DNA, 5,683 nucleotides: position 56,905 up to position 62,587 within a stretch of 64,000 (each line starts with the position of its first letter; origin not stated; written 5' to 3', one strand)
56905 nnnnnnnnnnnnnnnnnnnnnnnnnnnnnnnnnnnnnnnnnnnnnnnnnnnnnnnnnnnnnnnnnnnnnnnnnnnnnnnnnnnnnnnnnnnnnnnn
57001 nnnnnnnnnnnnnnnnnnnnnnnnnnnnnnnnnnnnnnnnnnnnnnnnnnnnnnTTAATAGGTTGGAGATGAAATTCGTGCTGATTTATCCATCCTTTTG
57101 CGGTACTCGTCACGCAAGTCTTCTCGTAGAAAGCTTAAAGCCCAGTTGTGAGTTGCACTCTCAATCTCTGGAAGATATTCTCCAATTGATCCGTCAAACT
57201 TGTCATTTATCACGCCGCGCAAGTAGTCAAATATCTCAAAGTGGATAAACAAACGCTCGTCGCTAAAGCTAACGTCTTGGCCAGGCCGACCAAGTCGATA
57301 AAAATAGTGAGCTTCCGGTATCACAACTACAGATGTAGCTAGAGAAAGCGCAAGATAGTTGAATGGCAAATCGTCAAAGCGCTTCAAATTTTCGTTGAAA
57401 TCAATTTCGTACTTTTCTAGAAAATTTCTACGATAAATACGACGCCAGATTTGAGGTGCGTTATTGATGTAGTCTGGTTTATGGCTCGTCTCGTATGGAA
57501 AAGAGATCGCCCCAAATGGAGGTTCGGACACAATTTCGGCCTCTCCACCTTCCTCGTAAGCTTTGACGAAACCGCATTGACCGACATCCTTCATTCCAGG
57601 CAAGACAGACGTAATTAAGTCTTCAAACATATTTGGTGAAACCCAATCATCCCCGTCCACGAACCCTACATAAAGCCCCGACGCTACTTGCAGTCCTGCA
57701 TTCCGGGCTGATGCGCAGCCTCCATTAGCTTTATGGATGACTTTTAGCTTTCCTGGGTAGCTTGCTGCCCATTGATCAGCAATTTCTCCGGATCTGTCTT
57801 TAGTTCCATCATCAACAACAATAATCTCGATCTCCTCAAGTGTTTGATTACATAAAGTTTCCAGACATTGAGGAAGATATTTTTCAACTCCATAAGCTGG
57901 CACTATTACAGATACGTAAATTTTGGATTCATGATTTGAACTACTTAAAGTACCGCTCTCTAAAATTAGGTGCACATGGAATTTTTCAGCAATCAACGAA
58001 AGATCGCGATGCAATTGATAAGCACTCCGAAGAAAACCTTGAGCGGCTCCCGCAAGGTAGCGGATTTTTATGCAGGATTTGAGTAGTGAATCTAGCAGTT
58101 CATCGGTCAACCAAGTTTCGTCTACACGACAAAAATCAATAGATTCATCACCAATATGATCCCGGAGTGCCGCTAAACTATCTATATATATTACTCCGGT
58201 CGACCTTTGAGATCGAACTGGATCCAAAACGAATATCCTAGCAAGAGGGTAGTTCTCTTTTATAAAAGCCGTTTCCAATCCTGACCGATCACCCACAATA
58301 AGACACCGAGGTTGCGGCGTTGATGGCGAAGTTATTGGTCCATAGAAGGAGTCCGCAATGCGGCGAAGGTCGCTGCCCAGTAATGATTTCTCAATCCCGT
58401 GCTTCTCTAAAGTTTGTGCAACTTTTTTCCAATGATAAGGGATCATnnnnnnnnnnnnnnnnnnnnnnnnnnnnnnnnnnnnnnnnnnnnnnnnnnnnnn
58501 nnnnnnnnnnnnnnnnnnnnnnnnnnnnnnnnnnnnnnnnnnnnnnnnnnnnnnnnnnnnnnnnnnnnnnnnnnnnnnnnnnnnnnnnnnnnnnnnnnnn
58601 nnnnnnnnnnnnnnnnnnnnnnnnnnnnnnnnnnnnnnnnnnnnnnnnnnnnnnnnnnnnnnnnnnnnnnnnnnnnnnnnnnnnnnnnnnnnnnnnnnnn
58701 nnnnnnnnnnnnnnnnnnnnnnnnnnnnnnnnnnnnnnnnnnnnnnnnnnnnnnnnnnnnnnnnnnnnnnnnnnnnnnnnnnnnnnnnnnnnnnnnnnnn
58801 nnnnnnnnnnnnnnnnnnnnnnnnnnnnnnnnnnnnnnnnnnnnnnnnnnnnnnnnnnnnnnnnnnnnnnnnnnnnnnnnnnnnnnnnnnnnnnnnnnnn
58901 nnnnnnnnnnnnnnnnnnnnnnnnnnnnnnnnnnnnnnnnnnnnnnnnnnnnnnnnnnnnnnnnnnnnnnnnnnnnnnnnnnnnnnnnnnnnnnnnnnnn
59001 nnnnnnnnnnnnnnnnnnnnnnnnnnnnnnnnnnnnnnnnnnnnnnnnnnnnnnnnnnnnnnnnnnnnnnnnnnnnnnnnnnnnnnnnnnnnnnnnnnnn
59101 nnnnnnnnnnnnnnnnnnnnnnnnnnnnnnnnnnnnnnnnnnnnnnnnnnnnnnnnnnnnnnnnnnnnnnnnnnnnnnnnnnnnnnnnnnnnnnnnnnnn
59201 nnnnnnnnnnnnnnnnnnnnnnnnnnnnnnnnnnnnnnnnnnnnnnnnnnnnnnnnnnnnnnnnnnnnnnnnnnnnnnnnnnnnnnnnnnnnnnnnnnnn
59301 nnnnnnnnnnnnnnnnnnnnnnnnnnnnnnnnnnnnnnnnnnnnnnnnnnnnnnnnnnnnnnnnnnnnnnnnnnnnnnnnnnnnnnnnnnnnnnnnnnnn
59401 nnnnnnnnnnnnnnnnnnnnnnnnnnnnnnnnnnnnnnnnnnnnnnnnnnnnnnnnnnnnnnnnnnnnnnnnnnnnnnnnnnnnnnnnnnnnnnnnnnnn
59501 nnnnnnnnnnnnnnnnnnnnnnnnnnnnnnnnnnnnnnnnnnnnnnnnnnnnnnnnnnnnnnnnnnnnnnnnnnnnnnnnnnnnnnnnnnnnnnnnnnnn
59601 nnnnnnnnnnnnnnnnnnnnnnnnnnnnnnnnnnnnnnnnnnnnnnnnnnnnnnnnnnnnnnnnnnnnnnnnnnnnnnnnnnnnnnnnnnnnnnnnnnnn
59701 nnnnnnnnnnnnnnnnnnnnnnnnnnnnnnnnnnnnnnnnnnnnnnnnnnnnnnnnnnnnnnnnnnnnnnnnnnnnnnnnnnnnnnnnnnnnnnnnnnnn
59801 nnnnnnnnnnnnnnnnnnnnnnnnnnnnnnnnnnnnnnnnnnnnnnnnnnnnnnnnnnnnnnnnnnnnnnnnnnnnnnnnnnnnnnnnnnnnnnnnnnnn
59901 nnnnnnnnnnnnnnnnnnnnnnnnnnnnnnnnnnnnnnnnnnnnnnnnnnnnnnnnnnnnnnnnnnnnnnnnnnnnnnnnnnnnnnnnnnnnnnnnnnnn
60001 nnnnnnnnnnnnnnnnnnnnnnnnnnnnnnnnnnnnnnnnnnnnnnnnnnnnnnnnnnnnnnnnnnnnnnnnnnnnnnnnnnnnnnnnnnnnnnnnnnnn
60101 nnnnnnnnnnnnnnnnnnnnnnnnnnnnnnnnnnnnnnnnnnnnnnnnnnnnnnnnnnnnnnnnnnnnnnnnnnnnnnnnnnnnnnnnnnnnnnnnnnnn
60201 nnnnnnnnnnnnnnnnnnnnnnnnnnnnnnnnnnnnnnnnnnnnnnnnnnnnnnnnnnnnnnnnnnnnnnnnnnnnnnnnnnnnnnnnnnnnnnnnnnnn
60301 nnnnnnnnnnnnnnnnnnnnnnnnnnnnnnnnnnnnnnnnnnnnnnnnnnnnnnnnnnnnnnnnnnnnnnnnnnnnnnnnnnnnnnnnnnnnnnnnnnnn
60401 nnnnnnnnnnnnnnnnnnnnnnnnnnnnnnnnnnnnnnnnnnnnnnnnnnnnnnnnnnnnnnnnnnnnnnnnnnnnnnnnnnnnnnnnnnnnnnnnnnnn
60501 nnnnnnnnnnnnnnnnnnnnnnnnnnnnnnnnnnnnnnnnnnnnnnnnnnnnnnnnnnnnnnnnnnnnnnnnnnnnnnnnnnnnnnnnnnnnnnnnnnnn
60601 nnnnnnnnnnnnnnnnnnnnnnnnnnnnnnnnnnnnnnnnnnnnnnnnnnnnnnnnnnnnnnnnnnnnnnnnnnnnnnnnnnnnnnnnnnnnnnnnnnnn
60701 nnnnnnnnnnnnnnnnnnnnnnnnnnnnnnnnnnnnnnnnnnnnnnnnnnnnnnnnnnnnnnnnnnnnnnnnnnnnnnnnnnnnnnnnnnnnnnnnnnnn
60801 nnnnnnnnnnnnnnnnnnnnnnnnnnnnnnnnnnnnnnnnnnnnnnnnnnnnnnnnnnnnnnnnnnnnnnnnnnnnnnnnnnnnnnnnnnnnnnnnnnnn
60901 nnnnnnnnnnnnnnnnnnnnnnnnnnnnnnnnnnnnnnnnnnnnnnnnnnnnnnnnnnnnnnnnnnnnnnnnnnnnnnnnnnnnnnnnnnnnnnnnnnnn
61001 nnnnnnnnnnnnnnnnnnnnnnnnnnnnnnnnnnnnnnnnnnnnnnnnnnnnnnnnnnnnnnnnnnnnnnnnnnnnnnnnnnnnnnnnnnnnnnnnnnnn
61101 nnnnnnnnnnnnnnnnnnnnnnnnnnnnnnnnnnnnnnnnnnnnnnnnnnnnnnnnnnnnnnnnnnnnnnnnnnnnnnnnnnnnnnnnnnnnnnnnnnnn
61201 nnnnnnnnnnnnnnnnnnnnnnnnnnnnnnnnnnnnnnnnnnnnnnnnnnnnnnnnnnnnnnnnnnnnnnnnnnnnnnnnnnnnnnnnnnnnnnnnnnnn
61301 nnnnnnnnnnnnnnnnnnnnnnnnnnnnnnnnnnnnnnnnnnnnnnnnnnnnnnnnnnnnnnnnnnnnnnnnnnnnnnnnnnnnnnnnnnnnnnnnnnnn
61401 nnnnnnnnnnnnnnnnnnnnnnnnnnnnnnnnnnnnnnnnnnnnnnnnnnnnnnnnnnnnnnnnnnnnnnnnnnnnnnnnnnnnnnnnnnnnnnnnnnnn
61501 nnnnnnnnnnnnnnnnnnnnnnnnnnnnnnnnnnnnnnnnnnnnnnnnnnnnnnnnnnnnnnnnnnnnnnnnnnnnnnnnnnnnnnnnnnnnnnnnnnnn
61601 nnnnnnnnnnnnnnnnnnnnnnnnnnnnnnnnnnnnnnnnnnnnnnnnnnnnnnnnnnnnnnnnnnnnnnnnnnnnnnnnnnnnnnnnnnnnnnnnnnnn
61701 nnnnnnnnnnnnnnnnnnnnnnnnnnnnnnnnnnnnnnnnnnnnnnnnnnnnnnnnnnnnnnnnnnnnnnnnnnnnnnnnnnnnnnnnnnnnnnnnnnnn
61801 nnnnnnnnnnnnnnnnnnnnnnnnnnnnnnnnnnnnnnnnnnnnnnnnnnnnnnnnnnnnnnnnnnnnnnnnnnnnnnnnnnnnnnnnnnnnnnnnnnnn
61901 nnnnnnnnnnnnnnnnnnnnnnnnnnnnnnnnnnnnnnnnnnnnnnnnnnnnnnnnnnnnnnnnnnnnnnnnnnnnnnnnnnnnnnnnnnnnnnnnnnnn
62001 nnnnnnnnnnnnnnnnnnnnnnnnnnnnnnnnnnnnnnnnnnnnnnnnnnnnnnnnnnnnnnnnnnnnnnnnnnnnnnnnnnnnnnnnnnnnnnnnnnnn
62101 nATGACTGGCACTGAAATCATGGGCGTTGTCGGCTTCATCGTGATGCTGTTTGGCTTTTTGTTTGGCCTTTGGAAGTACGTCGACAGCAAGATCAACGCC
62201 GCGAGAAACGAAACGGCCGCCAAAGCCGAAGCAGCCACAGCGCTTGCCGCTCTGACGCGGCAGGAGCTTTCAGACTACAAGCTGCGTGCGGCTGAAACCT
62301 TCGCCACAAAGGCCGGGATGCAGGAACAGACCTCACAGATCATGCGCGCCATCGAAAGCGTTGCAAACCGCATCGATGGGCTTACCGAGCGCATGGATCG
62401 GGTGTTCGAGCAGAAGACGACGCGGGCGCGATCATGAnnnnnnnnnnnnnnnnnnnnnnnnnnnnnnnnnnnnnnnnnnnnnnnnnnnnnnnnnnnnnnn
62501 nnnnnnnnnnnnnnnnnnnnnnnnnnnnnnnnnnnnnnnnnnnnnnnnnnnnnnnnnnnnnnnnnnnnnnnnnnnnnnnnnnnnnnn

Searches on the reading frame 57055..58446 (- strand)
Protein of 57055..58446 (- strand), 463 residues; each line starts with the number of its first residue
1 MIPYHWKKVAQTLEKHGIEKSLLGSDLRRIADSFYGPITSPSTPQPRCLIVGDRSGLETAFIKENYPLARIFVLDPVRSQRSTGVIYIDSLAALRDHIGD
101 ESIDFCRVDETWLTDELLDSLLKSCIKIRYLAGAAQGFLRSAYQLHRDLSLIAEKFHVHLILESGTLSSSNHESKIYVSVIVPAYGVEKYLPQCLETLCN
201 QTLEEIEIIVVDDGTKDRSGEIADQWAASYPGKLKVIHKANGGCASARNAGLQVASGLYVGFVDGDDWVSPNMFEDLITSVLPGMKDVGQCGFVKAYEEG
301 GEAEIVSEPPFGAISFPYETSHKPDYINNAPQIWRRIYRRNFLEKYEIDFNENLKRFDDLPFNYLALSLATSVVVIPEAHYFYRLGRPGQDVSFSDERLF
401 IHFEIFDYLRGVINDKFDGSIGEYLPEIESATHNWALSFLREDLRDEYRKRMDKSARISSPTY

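Call 18: search_protein_families(library=pfam, proteins=[window:57055-58446:-], max_evalue=0.001)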
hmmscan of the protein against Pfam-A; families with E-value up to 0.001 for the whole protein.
window:57055-58446:- (463 aa): 3 families
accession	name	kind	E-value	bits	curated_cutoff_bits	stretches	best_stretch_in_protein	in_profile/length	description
PF00535.33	Glycos_transf_2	-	8.2e-35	120.6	23.3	1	179-345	1-166/168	Glycosyl transferase family 2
PF13641.12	Glyco_tranf_2_3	-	1.8e-10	41.6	27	1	178-294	3-125/230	Glycosyltransferase like family 2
PF10111.15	Glyco_tranf_2_2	-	2.6e-08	34.1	27.3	1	179-278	1-103/276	Glycosyltransferase like family 2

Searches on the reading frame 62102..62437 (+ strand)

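Call 19: search_protein_families(library=pfam, proteins=[window:62102-62437:+], max_evalue=0.001)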
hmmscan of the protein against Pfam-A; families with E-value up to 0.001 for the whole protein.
window:62102-62437:+ (111 aa): 0 families

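Call 55: search_protein_families(library=phrogs, proteins=[window:62102-62437:+], max_evalue=0.001)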
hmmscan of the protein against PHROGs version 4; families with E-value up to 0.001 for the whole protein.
window:62102-62437:+ (111 aa): 4 families
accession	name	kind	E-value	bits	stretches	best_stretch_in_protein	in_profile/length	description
phrog_7885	-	unknown function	1.4e-09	38.8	1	6-98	8-79/83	-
phrog_736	-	unknown function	2.9e-06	28.4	1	11-104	17-97/112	-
phrog_1863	-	unknown function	8.7e-06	26.6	1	7-99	5-96/97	-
phrog_462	-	other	0.00077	20.6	1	7-104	12-96/101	lipoprotein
